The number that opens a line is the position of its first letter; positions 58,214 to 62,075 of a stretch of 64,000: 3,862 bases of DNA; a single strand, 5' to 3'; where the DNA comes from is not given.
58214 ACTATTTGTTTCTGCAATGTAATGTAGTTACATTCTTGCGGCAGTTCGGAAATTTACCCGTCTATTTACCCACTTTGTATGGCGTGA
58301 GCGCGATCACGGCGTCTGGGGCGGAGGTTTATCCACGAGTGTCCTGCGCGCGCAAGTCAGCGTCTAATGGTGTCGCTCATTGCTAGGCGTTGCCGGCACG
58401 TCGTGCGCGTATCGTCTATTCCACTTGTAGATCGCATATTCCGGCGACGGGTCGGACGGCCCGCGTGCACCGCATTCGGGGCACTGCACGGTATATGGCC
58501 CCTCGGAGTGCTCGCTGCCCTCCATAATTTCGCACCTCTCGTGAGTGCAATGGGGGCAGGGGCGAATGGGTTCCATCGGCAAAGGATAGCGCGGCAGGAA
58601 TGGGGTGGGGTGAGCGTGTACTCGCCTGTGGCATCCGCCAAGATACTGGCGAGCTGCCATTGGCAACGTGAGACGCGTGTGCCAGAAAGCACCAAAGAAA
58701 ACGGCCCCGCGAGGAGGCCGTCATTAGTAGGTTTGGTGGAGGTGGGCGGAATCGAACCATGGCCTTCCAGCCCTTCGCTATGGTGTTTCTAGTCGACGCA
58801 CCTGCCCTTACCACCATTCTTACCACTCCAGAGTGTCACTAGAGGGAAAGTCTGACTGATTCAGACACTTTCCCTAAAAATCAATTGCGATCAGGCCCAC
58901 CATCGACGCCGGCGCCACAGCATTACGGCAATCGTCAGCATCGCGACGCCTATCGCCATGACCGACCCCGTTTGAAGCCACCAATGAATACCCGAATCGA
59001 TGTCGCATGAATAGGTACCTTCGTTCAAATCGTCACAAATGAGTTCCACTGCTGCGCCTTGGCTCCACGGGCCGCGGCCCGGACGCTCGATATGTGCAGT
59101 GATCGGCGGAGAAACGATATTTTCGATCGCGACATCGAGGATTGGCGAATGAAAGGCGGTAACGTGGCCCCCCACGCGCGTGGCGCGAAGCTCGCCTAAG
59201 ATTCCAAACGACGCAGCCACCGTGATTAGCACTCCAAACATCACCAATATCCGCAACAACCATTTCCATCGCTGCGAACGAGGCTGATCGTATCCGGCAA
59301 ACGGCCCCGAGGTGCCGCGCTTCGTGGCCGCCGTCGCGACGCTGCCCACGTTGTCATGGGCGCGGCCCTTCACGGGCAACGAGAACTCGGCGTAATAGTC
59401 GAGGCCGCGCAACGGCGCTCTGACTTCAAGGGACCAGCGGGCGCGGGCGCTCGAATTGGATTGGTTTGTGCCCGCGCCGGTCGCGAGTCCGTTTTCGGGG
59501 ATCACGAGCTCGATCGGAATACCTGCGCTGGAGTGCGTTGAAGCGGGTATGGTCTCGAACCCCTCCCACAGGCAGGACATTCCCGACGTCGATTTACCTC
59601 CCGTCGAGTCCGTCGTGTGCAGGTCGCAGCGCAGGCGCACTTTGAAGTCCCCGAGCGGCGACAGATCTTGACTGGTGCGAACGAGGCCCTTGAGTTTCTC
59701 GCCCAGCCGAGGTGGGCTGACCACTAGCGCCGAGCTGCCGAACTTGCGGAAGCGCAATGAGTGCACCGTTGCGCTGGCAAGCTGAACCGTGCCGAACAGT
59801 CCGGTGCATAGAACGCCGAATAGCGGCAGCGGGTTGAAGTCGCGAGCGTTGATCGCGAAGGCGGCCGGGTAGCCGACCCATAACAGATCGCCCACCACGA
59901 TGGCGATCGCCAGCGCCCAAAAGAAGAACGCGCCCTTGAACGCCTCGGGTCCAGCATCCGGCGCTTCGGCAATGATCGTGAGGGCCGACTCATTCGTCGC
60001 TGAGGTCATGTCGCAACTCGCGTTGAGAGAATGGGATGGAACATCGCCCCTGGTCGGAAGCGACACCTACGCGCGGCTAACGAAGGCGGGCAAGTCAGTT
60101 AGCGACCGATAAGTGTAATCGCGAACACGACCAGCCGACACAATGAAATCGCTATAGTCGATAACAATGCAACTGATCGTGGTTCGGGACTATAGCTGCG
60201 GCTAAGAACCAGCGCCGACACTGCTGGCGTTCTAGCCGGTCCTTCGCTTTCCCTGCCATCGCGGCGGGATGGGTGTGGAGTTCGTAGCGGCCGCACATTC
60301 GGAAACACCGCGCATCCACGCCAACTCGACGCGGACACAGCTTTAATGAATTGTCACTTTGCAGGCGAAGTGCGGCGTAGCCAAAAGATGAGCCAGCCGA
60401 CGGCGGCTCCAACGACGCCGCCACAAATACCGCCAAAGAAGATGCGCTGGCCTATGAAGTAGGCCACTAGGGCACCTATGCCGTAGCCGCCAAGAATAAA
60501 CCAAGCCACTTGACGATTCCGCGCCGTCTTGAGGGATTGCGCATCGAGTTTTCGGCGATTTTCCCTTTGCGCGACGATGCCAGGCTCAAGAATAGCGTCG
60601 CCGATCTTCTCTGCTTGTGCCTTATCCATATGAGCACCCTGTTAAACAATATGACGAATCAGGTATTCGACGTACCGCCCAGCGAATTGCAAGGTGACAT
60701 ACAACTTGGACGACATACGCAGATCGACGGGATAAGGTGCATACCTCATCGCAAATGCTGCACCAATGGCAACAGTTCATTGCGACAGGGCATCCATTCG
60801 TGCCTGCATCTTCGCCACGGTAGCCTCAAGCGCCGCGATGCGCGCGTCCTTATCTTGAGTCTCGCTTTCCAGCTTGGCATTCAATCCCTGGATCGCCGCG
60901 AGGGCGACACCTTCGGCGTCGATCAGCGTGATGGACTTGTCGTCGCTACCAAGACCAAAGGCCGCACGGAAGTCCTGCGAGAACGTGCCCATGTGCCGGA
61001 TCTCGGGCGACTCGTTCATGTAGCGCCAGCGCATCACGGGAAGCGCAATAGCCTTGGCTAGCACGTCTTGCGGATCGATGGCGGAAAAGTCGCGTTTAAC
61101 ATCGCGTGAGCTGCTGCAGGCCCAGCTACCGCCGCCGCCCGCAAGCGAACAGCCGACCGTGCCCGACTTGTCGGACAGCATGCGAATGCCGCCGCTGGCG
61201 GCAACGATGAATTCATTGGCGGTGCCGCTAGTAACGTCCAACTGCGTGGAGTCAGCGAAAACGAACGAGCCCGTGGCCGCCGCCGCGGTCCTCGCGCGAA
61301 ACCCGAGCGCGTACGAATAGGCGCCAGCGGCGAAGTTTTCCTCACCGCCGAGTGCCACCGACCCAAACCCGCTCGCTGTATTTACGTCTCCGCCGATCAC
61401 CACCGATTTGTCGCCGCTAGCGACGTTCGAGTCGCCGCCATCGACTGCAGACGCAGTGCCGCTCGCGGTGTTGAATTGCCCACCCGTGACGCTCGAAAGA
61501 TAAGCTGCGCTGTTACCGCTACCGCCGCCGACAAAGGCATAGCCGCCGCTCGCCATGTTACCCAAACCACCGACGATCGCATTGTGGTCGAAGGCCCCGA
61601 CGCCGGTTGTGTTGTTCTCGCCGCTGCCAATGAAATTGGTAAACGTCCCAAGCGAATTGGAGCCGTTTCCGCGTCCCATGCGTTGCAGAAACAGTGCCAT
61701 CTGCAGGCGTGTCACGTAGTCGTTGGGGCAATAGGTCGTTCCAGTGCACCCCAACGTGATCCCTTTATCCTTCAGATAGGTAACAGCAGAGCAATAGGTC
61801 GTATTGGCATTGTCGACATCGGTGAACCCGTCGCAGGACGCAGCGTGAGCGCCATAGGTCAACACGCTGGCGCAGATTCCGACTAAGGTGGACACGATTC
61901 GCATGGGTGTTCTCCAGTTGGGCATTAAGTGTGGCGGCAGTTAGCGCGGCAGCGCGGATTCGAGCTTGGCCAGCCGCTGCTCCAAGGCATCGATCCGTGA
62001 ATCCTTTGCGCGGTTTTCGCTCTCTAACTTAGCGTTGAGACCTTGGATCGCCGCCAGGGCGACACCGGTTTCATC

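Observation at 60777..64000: Tandem array of SLH-anchored, S74-chaperoned fibre proteins in a diderm proteobacterium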

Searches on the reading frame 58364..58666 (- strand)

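Call 34: search_protein_families(library=phrogs, proteins=[window:58364-58666:-], max_evalue=0.001)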
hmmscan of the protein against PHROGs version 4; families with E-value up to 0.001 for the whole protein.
window:58364-58666:- (100 aa): 1 family
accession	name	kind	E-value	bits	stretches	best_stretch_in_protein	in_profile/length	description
phrog_599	-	moron, auxiliary metabolic gene and host takeover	4.8e-12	47.6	1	29-89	69-130/262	Lar-like restriction alleviation protein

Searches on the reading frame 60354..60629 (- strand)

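Call 3: search_protein_families(library=pfam, proteins=[window:60354-60629:-], max_evalue=1)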
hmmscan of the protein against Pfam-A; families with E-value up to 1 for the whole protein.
window:60354-60629:- (91 aa): 1 family
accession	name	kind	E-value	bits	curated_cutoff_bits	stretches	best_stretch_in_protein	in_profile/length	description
PF10439.15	Bacteriocin_IIc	-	0.061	13.8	27.1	1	39-78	26-56/59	Bacteriocin class II with double-glycine leader peptide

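Call 34: search_protein_families(library=phrogs, proteins=[window:60354-60629:-], max_evalue=0.001)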
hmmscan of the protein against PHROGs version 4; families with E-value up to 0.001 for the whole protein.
window:60354-60629:- (91 aa): 1 family
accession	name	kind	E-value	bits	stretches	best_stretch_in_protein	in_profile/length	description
phrog_594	-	unknown function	0.00012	23.4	1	20-80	24-80/85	-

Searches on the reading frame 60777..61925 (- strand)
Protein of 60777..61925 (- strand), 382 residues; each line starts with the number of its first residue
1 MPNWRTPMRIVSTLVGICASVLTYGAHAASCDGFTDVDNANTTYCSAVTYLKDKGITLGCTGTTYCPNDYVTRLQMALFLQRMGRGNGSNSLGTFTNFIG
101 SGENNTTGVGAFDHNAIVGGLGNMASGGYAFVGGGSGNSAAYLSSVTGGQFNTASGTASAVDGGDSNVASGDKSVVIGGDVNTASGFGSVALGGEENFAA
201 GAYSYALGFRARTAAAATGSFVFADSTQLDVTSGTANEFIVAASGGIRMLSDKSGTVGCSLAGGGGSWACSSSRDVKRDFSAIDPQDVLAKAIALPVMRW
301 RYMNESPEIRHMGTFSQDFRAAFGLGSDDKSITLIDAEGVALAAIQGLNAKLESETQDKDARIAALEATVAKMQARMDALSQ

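Call 3: search_protein_families(library=pfam, proteins=[window:60777-61925:-], max_evalue=1)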
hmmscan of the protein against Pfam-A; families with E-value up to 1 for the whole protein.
window:60777-61925:- (382 aa): 4 families
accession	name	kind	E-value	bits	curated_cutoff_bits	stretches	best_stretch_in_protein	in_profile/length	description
PF13884.11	Peptidase_S74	-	5e-05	23.9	22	1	272-323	1-53/58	Chaperone of endosialidase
PF00395.25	SLH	-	9e-05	22.8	20.8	1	34-77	2-44/44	S-layer homology domain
PF21300.2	LbR_Ice_bind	-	0.00077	19.9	30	1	155-203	2-50/97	Grass antifreeze beta roll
PF25526.1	LIP-1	-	0.13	12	34.1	1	344-379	91-126/250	Liprin-alpha-like coiled coil domain 2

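Call 4: search_protein_families(library=ncbifam, proteins=[window:60777-61925:-], max_evalue=1)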
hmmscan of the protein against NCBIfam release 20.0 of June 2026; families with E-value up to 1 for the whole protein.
window:60777-61925:- (382 aa): 0 families

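Call 10: find_homologous_proteins(query=window:60777-61925:-)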
Query window:60777-61925:- (382 aa): 951 proteins with E <= 0.001 among 8000 candidates; the best 120 are listed.
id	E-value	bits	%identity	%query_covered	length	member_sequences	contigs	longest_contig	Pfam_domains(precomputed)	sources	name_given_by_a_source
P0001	6.2e-237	804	100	98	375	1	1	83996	PF13884.12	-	-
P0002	1.3e-128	447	65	95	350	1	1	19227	PF13884.12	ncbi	-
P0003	2.0e-128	447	55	98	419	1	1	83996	PF13884.12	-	-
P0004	5.0e-121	422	50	98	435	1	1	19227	PF13884.12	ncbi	-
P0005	5.8e-121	422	59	98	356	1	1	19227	PF13884.12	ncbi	-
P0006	3.5e-109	383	57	93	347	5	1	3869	PF13884.12,PF05658.20,PF00395.26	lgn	-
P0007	1.3e-102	362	51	91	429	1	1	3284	PF13884.12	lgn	-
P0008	3.6e-91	324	46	92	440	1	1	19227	PF13884.12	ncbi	-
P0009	1.7e-88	315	50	90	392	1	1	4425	PF13884.12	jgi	jgi:hypothetical protein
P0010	3.8e-85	304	44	98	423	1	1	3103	PF13884.12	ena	-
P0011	8.7e-85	303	42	87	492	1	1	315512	PF13884.12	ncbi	-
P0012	3.1e-84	301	64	61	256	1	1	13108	PF13884.12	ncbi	-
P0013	8.6e-84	300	49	93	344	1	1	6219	PF13884.12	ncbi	-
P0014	3.7e-83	298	46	73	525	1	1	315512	PF13884.12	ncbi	-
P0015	7.0e-83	297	49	98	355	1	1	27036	PF13884.12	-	-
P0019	1.3e-80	289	46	98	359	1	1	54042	PF13884.12,PF00395.26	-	-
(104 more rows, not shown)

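Call 16: find_encoding_contigs(protein=P0002, flank=10000, max_places=3)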
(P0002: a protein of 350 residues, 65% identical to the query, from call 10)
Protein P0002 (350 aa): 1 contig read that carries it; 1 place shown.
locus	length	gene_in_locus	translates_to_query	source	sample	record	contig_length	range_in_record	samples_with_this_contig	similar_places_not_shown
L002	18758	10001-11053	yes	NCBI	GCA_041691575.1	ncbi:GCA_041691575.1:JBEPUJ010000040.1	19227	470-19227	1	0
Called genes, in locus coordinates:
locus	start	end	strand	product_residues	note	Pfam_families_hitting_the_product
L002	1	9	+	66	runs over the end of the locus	PF02586:SRAP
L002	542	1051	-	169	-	PF07589:PEP_exosort_dom (weak)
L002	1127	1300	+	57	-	-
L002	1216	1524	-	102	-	PF00665:rve (weak)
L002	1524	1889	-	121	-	PF13276:HTH_21, PF00665:rve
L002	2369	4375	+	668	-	PF00486:Trans_reg_C (weak), PF03704:BTAD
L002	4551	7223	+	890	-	PF03160:Calx-beta, PF05345:He_PIG, PF03160:Calx-beta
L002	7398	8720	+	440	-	PF13884:Peptidase_S74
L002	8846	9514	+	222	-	-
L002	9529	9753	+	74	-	-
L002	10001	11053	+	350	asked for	PF13884:Peptidase_S74 (weak)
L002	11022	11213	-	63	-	-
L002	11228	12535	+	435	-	PF13884:Peptidase_S74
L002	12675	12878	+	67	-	-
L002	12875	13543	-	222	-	PF07589:PEP_exosort_dom (weak)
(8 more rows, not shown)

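Call 19: find_related_loci(query=A1, collection=genome_contigs, flank=8000)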
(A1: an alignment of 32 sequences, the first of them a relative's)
Query A1 (375 aa) in genome_contigs; peptide patterns used: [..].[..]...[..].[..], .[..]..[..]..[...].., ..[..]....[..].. (x = any residue, [..] = any of these).
597 stretches matched a pattern (row limit reached: there are more); 559 encode a relative of the query (tblastn E <= 1e-3); the best 80 are kept; 80 distinct loci.
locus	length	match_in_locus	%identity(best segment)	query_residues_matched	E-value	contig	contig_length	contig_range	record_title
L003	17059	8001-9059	46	2-366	1e-83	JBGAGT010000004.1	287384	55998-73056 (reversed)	MAG: Casimicrobiaceae bacterium isolate MAG_MBR_H125.86 MBRH125-86_opera_contig_285, whole genome shotgun sequence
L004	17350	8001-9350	38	3-365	1e-68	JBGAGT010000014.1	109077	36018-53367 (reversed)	MAG: Casimicrobiaceae bacterium isolate MAG_MBR_H125.86 MBRH125-86_opera_contig_915, whole genome shotgun sequence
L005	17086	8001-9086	40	9-365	2e-68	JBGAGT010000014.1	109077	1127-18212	MAG: Casimicrobiaceae bacterium isolate MAG_MBR_H125.86 MBRH125-86_opera_contig_915, whole genome shotgun sequence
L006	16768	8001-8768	46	125-373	4e-66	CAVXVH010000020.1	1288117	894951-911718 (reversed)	MAG: uncultured beta proteobacterium isolate MFD04716.bin.1.213 genome assembly, contig: contig_8134, whole genome shotg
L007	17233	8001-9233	36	20-374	1e-65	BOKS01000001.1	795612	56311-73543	MAG: Betaproteobacteria bacterium BroJett026 DNA, sequence01, whole genome shotgun sequence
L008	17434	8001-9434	44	79-375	1e-63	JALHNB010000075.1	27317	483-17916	MAG: Anaerolineae bacterium isolate Bin_50_3 c_000000007618, whole genome shotgun sequence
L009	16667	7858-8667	47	106-361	3e-62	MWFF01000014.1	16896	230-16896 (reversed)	MAG: Verrucomicrobia bacterium ADurb.Bin006 BWX48_contig000014, whole genome shotgun sequence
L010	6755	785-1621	45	92-375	2e-61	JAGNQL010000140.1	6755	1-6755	MAG: Burkholderiales bacterium isolate Go_SlAct_bin_239 Go_SlAct_66398_length_6755_cov_6.035305, whole genome shotgun se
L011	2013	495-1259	47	116-375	4e-62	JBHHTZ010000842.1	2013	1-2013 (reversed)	MAG: Anaerolineae bacterium isolate S.6.sp3_bin.4 NODE_17415_length_2013_cov_5.090398, whole genome shotgun sequence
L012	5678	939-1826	44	92-369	6e-60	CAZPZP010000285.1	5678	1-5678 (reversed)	MAG TPA_asm: uncultured Chthonomonadaceae bacterium isolate SRP128246_co1_482 genome assembly, contig: NODE_39678_length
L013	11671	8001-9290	34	19-375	4e-62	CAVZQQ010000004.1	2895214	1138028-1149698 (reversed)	MAG: uncultured beta proteobacterium isolate MFD05705.bin.2.149 genome assembly, contig: contig_7450, whole genome shotg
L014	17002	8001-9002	41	91-371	3e-59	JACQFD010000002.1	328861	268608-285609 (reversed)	MAG: Planctomycetota bacterium isolate NC_groundwater_1038_Pr1_S-0.65um_57_32 Montesol18_Sp65_coassembly_scaffold_39637,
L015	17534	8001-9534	35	2-367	6e-59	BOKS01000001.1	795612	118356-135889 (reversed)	MAG: Betaproteobacteria bacterium BroJett026 DNA, sequence01, whole genome shotgun sequence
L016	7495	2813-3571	46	112-367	2e-58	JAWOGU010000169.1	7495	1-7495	MAG: Chloroflexota bacterium isolate CWP4-1.bin.112 k191_3231823, whole genome shotgun sequence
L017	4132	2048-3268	45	53-363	1e-58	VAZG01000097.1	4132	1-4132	MAG: Alphaproteobacteria bacterium isolate AP_2 14_0929_05_20cm_scaffold_21447, whole genome shotgun sequence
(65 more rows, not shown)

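Call 22: find_encoding_contigs(protein=P0015, flank=10000, max_places=2)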
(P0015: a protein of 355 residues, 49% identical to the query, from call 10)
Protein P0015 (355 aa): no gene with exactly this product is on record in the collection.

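Call 23: find_encoding_contigs(protein=P0019, flank=10000, max_places=2)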
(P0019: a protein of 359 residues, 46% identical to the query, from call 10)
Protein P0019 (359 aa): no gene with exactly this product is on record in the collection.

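Call 27: search_solved_structures(query=A1, max_evalue=1, show_alignments=0)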
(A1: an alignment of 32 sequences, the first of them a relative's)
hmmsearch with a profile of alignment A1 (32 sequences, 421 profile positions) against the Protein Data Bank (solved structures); distinct sequences matched with E-value up to 1: 13.
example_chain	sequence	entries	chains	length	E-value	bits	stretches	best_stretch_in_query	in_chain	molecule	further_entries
3pr7_A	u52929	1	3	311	6.1e-36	127.5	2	154-259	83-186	UspA1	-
3ntn_A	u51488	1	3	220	8.2e-15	57.9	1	186-262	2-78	UspA1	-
4aq1_A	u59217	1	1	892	1.2e-06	31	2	25-75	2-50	SBSB PROTEIN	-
4aq1_C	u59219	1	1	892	1.8e-06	30.4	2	25-75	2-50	SBSB PROTEIN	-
28lx_A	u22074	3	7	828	0.00026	23.2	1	132-286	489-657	Dpo31, tailspike protein | Dpo31-deltaD1, viral depolymerase depleted of domain 1 | Tail fibers Dpo36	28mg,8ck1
7dc3_A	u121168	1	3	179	0.0092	18.2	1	276-342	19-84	Isoform 2 of Myelin regulatory factor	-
3ult_A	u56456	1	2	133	0.014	17.6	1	186-244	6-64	Ice recrystallization inhibition protein-like protein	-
3pyw_A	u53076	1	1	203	0.035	16.2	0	27-74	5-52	S-layer protein sap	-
6bt4_A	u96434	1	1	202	0.044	15.9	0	27-74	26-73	S-layer protein sap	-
8bz2_A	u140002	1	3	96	0.14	14.2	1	25-77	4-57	S-layer homology domain-containing protein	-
3kgk_A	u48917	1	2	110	0.41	12.8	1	19-72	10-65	Arsenical resistance operon trans-acting repressor arsD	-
5vji_A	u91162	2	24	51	0.46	12.6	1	377-415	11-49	Circadian locomoter output cycles protein kaput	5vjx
2jdu_A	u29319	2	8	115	0.95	11.5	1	83-161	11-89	FUCOSE-BINDING LECTIN PA-IIL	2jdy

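Call 37: predict_structure(alignment_id=A2)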
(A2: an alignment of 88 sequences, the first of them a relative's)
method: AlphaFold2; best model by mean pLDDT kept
length: 375 residues; sequences in the alignment: 88
mean_pLDDT: 87.6   pTM: 0.71
mean pLDDT of the five models: 87.6, 85.7, 85.1, 85.1, 83.6
residues with pLDDT >= 90: 243; 70-90: 69; 50-70: 62; < 50: 1
segments of 3 or more residues with pLDDT < 50: none
pLDDT, mean of each block of 10 residues (from residue 1): 72 61 82 83 79 81 69 63 60 60 56 75 88 94 96 97 98 98 98 98 98 98 98 97 92 94 91 95 97 96 96 96 94 96 97 98 98 95
secondary structure, 60 per line:
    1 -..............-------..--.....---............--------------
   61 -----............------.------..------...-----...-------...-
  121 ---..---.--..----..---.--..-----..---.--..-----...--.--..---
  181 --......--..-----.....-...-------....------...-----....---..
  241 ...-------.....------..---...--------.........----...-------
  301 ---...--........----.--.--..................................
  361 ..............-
elements in order: H2-15 E27-31 H35-46 H66-77 E99-101 E117-119 E168-170 E183-188 E198-202 E204-206 E214-217 E224-226 E232-235 E239-243 E251-255 H278-286 E291-293 E304-306 H309-316 H327-374

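Call 41: fold_search(model_id=the predicted structure, library=pdb)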
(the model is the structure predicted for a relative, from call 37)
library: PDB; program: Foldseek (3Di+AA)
matches with E <= 10: 60; with E <= 0.001: 1
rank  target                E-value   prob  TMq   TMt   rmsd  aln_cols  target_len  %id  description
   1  3pr7_A                6.6e-04  1.00  0.24  0.30  12.5       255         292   23  Multi-functional and mechanosensitive receptor binding activity of the Moraxella catarrhalis adhesin UspA1 (released 2011-09-07)
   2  9gh4_A                5.0e-03  1.00  0.26  0.37  10.9       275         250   14  Fusobacterium nucleatum adhesin CbpF (released 2025-04-02)
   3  9gh5_A                1.8e-02  0.97  0.23  0.30   8.2       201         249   20  Complex of Fusobacterium nucleatum CbpF with human CEACAM1 (released 2025-04-02)
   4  3ntn_A                1.9e-02  1.00  0.31  0.50  12.3       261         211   16  Crystal Structure of UspA1 head and neck domain from Moraxella catarrhalis (released 2011-07-06)
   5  3ntn_B                3.6e-02  0.99  0.30  0.47  12.7       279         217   18  Crystal Structure of UspA1 head and neck domain from Moraxella catarrhalis (released 2011-07-06)
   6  7dc3_C                7.6e-02  1.00  0.22  0.52   4.4       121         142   15  Crystal structure of the MyRF ICA domain (released 2021-08-25)
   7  7dc3_A                1.0e-01  1.00  0.21  0.49   6.0       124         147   15  Crystal structure of the MyRF ICA domain (released 2021-08-25)
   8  3ult_A                1.1e-01  1.00  0.27  0.81   2.5       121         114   23  Crystal structure of an ice-binding protein from the perennial ryegrass, Lolium perenne (released 2012-02-15)
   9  7dc3_B                1.2e-01  1.00  0.21  0.50   6.6       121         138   16  Crystal structure of the MyRF ICA domain (released 2021-08-25)
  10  2xqh                  2.3e-01  0.80  0.25  0.34  11.2       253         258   14  Crystal structure of an immunoglobulin-binding fragment of the trimeric autotransporter adhesin EibD (released 2011-07-20)
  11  4ihg_D                6.4e-01  0.09  0.15  0.16  16.0       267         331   11  Chasing Acyl Carrier Protein Through a Catalytic Cycle of Lipid A Production (released 2013-11-13)
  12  5vmk_A                6.7e-01  0.30  0.22  0.19  10.6       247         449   12  Crystal structure of a bifunctional GlmU UDP-N-acetylglucosamine diphosphorylase/glucosamine-1- phosphate N-acetyltran (released 2017-05-24)
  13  5tyh                  7.8e-01  0.12  0.14  0.23  14.2       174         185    9  PglD from Campylobacter jejuni NCTC 11168 in complex with 5-(2-furanyl)-1H-pyrazole-3-carboxylic acid (released 2017-04-12)
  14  7tgh_C1               8.7e-01  0.08  0.13  0.18  10.7       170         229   13  Cryo-EM structure of respiratory super-complex CI+III2 from Tetrahymena thermophila (released 2022-04-06)
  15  3jqy_A                9.1e-01  0.09  0.14  0.19  11.7       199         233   11  Crystal Structure of the polySia specific acetyltransferase NeuO (released 2010-08-18)
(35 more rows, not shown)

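Call 63: search_dna_similar(query=P0001, collection=phages, mode=protein, max_rows=15)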
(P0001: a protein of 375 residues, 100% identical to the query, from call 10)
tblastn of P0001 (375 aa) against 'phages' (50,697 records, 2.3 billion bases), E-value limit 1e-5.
Records with a match: 2; places in all: 2; records where one place covers at least 80% of the query: 0.
Best place of each record, by identity: <60% 2.
By first word of the organism name: Pseudomonas 2.
By host as written in the record: Pseudomonas aeruginosa 2.
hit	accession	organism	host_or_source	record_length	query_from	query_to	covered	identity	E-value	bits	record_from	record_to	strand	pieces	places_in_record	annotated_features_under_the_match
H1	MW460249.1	Pseudomonas phage Itty13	Pseudomonas aeruginosa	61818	267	346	21%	39.5%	6e-8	61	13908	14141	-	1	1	hypothetical protein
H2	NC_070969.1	Pseudomonas phage Itty13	Pseudomonas aeruginosa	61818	267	346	21%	39.5%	6e-8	61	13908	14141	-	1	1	hypothetical protein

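Call 64: find_related_loci(query=A1, collection=viral_contigs, flank=6000)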
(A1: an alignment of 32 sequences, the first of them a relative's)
Query A1 (375 aa) in viral_contigs; peptide patterns used: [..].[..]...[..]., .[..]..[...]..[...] (x = any residue, [..] = any of these).
58 stretches matched a pattern, but none encodes a relative of the query by tblastn (E <= 1e-3).

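Call 72: find_homologous_proteins(query=P0001, region=22-80, max_evalue=0.001)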
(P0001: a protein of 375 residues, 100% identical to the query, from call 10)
Query P0001, residues 22-80 (59 aa): 65 proteins with E <= 0.001 among 68 candidates.
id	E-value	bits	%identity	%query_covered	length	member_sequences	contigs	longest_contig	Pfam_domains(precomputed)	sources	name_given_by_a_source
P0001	8.6e-32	125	100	100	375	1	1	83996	PF13884.12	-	-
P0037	5.0e-29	116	93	98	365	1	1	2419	PF13884.12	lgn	-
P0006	6.1e-29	116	90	100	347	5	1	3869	PF13884.12,PF05658.20,PF00395.26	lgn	-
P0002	7.2e-29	116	91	98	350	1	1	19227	PF13884.12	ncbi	-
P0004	4.1e-28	113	93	97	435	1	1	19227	PF13884.12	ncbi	-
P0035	2.9e-27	111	85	100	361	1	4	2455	PF13884.12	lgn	-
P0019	5.8e-27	110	83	100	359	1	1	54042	PF13884.12,PF00395.26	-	-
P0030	9.2e-27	109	86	98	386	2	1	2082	PF13884.12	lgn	-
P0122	3.1e-26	107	85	100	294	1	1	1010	-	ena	-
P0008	4.9e-26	107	94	92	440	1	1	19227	PF13884.12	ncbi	-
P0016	2.6e-25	104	80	100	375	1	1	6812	PF13884.12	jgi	jgi:hypothetical protein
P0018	6.7e-25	103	89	92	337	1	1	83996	PF13884.12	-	-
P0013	1.5e-24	102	88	98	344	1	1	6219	PF13884.12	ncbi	-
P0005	4.7e-24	101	85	98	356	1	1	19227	PF13884.12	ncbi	-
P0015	4.6e-23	97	76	100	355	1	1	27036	PF13884.12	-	-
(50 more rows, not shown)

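Call 91: search_protein_representatives(alignment_id=A2)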
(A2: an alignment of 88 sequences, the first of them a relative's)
Query: 88 sequences, 437 profile positions. Proteins with E-value up to 0.001 (for the whole library): 115714; up to 1e-10: 65491; up to 1e-30: 17789. The best 150 are listed.
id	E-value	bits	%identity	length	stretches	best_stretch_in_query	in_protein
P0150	0.0e+00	1439.1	-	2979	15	87-288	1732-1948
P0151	0.0e+00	1034.6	-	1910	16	165-409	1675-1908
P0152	2.1e-262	886.9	-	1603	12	185-417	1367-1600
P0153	4.6e-261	882.5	-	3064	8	185-420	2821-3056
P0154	6.0e-256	865.6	-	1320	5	112-428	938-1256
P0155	9.7e-256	864.9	-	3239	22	83-249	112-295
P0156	6.2e-242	819.4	-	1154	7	209-426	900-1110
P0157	2.8e-236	800.8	-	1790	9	145-424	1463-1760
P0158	9.8e-231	782.5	-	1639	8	129-423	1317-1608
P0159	4.3e-229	777.1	-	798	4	116-425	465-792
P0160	1.8e-228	775.1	-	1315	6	165-420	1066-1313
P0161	2.2e-227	771.5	-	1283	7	118-294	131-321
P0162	1.1e-225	765.8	-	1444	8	164-422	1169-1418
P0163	2.9e-220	748.0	-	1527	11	185-424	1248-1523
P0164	9.4e-215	729.9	-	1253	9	180-422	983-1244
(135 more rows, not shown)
